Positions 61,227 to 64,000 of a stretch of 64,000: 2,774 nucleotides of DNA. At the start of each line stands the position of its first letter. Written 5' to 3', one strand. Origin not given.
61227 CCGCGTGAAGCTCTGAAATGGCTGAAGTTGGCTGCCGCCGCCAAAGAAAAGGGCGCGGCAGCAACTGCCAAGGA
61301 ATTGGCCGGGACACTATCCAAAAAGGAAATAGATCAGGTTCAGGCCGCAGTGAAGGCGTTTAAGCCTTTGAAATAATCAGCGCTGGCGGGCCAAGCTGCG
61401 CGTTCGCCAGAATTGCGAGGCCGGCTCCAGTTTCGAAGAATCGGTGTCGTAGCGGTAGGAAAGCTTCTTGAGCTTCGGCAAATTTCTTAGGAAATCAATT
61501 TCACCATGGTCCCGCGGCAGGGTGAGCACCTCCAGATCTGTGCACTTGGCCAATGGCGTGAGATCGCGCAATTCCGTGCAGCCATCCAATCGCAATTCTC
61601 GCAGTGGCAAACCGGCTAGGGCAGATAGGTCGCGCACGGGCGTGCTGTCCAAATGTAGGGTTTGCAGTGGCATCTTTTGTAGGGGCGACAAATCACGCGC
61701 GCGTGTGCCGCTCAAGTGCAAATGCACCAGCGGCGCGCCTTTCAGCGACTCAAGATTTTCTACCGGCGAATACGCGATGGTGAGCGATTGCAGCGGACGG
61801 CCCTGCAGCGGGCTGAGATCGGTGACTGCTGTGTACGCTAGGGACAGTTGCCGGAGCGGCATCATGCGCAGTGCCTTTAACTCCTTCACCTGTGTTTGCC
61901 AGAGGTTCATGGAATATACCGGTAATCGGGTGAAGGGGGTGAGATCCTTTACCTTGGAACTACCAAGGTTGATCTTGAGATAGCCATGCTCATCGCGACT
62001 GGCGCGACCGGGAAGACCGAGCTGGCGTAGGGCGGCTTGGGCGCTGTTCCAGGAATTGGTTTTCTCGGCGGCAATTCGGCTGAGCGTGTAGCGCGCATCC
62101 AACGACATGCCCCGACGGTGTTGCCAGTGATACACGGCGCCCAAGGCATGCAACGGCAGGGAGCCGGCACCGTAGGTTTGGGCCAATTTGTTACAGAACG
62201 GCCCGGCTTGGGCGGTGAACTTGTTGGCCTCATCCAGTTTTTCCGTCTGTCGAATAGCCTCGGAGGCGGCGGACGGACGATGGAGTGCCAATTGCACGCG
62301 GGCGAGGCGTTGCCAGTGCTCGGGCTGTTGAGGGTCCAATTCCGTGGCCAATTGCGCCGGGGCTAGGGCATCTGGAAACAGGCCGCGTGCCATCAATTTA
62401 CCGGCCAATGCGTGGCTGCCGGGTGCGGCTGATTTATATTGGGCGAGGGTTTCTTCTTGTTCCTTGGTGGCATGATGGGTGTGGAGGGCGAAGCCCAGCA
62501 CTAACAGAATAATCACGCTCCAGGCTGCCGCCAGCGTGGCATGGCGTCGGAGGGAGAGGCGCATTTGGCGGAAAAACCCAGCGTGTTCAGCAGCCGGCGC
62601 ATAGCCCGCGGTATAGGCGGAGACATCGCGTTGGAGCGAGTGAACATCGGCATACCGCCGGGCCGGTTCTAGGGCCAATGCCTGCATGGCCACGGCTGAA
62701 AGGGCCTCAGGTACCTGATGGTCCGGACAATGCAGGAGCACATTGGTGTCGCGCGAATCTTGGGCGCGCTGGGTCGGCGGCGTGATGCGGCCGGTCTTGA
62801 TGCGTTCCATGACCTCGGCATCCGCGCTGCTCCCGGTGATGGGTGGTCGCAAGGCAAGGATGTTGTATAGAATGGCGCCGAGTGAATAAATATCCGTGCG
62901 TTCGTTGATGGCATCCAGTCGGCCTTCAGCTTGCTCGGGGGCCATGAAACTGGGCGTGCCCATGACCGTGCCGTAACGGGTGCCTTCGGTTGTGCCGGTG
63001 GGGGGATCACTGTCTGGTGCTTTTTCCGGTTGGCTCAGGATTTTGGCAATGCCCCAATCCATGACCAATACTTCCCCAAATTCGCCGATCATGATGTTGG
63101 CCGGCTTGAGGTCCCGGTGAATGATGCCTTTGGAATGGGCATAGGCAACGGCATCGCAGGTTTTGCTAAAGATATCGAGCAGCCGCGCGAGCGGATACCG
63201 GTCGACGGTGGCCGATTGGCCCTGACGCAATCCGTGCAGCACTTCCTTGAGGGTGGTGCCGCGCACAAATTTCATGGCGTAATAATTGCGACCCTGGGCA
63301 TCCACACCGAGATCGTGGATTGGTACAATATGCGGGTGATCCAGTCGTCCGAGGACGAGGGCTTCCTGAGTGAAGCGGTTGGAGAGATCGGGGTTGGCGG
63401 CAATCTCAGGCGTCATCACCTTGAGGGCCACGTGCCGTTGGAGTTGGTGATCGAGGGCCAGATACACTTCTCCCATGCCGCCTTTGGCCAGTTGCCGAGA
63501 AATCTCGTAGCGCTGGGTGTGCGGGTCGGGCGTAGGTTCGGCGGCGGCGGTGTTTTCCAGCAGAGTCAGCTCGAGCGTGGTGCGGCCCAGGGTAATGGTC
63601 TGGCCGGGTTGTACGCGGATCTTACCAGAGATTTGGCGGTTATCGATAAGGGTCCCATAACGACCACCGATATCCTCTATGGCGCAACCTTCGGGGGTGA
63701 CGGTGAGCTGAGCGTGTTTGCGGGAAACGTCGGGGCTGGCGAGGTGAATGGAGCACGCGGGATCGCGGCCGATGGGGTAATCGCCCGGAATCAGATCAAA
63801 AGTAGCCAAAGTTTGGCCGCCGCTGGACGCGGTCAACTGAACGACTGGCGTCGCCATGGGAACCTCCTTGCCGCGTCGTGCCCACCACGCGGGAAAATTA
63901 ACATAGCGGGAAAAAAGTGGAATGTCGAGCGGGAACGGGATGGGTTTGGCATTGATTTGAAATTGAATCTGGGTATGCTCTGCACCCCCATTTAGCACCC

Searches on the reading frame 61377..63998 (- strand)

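Call 73: search_protein_families(library=pfam, proteins=[window:61377-63998:-], max_evalue=0.00001)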
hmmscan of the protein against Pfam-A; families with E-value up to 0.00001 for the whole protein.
window:61377-63998:- (873 aa): 5 families
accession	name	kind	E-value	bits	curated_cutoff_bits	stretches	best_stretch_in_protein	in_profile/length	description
PF00069.31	Pkinase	-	3.9e-38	131.8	31.7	1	164-449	1-252/263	Protein kinase domain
PF07714.23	PK_Tyr_Ser-Thr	-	2.6e-24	86.4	23.1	1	165-424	2-240/258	Protein tyrosine and serine/threonine kinase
PF00498.31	FHA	-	5.7e-14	52.7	20.7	1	76-138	3-67/67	FHA domain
PF16697.10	Yop-YscD_cpl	-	1.5e-12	48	33.2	1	64-144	9-90/94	Inner membrane component of T3SS, cytoplasmic domain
PF12799.13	LRR_4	-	4.4e-09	36.7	27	0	799-836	3-38/44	Leucine Rich repeats (2 copies)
